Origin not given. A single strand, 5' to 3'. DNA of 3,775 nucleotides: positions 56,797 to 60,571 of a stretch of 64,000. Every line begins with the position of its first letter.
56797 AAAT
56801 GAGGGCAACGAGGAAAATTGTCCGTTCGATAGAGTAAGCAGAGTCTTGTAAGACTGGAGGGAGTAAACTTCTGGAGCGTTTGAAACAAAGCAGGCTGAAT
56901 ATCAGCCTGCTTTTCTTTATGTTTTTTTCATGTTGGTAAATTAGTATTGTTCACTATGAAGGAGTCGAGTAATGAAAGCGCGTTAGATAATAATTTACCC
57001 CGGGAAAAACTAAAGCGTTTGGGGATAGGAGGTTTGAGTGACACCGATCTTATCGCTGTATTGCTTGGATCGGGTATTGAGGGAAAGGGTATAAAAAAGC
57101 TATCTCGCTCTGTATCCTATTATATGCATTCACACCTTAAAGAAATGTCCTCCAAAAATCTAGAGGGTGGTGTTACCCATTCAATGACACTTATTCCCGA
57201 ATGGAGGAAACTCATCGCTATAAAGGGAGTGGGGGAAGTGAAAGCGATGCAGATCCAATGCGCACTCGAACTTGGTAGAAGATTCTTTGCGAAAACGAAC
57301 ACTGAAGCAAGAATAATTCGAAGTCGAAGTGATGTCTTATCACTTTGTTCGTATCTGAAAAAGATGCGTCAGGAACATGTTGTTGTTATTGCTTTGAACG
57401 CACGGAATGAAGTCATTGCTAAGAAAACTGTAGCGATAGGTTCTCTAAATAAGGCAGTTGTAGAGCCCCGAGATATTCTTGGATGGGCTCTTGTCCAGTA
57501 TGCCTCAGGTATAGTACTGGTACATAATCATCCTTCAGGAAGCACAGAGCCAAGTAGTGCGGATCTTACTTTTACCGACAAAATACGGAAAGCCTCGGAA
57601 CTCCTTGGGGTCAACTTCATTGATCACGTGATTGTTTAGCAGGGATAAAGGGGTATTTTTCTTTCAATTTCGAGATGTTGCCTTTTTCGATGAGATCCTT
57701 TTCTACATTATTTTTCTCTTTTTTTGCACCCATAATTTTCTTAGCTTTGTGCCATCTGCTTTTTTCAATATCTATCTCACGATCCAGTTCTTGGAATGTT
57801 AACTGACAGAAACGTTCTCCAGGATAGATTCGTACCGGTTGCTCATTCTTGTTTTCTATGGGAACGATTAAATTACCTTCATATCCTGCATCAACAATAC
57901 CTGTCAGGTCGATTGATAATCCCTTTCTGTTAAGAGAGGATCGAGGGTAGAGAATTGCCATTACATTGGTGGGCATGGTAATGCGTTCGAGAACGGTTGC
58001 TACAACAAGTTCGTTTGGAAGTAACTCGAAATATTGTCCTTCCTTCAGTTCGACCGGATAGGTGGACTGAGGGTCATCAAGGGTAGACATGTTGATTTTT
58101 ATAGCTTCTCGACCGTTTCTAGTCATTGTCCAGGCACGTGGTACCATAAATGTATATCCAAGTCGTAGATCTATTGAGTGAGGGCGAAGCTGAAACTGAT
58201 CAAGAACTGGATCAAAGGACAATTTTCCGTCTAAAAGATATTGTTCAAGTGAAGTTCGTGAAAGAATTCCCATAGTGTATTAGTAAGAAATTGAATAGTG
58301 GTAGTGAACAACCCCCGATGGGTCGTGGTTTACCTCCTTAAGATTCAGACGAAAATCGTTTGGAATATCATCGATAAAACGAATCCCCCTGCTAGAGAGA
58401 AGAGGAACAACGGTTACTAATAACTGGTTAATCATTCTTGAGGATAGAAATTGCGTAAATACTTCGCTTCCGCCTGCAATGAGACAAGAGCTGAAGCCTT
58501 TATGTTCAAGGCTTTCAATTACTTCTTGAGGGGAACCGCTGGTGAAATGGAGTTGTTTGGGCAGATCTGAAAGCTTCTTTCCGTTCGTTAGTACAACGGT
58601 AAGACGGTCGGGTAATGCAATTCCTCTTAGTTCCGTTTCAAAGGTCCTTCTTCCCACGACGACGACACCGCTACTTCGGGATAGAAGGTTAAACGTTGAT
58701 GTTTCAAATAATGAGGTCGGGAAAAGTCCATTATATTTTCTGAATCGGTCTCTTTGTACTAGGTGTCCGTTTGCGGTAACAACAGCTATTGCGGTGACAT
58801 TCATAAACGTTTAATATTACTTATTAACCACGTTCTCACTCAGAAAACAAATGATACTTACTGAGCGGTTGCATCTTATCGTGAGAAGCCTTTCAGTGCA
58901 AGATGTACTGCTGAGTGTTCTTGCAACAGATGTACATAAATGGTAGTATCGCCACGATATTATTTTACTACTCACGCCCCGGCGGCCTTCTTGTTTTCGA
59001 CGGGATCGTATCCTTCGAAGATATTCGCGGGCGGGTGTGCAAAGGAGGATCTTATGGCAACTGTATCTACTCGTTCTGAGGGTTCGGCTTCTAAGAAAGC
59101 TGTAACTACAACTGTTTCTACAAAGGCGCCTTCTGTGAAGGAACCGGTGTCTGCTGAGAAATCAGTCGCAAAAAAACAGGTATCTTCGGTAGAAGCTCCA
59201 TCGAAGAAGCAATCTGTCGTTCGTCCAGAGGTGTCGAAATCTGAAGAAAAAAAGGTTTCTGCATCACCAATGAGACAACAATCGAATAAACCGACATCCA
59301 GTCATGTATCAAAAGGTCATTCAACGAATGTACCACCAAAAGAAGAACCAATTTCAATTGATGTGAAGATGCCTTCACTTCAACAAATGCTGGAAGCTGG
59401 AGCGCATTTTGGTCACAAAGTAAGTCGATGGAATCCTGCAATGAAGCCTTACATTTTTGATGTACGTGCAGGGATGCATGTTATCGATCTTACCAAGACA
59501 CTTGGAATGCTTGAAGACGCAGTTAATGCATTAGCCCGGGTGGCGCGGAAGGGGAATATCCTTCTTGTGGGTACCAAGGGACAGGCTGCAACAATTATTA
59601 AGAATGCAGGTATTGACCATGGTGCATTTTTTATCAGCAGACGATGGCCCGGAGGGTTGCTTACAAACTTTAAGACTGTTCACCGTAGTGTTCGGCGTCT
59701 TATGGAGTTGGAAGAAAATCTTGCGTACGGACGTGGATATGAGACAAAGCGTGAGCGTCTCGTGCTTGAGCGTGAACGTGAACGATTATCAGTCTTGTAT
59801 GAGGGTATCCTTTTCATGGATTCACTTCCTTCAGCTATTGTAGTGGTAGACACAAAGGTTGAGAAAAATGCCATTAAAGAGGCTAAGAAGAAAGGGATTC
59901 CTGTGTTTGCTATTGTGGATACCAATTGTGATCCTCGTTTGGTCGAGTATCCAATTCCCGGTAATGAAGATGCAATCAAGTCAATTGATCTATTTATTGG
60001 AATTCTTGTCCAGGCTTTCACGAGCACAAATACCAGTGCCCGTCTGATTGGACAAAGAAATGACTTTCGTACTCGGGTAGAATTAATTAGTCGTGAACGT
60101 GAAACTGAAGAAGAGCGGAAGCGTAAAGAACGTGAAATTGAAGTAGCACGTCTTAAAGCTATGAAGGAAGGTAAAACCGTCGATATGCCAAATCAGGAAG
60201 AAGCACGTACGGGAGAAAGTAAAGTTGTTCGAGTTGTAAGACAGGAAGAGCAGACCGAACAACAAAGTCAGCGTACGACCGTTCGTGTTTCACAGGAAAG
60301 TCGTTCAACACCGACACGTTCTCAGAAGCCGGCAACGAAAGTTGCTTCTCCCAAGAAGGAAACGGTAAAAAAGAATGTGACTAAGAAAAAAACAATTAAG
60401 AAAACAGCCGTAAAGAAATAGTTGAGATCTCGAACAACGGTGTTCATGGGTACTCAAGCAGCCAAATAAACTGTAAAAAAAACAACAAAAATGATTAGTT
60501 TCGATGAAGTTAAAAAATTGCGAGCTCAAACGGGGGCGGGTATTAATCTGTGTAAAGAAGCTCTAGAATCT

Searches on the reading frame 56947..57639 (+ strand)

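Call 77: search_protein_families(library=pfam, proteins=[window:56947-57639:+], max_evalue=0.0001)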
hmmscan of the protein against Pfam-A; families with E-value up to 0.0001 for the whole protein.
window:56947-57639:+ (230 aa): 2 families
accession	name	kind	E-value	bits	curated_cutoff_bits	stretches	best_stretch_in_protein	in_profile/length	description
PF04002.20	RadC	-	3.5e-33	114.5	22.1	1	125-230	2-108/121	RadC-like JAB domain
PF20582.4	UPF0758_N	-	1.9e-11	44.3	27.1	1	16-100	8-76/77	UPF0758 N-terminal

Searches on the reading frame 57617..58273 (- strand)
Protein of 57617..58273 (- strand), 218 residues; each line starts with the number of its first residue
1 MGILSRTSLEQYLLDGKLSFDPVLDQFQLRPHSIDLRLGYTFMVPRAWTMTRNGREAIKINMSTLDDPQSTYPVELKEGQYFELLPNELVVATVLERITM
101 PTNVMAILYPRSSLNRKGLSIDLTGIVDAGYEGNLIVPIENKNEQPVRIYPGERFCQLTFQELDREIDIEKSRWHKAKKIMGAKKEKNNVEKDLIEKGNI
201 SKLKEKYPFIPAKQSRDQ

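Call 77: search_protein_families(library=pfam, proteins=[window:57617-58273:-], max_evalue=0.0001)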
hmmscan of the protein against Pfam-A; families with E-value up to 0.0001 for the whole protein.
window:57617-58273:- (218 aa): 3 families
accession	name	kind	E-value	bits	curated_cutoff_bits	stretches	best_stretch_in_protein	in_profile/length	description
PF22769.1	DCD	-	1.2e-33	116.9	27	1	3-162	1-152/153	dCTP deaminase-like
PF00692.24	dUTPase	-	1e-13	51.6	22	1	80-172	22-114/129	dUTPase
PF06559.16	DCD_N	-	8.3e-11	42.5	21.4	1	2-162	3-162/164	2'-deoxycytidine 5'-triphosphate deaminase (DCD) N-terminal domain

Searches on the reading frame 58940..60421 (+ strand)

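Call 77: search_protein_families(library=pfam, proteins=[window:58940-60421:+], max_evalue=0.0001)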
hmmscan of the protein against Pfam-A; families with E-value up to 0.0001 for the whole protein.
window:58940-60421:+ (493 aa): 1 family
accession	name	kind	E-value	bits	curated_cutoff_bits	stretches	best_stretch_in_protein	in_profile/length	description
PF00318.25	Ribosomal_S2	-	1e-74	250.9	26.1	1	150-361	1-214/216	Ribosomal protein S2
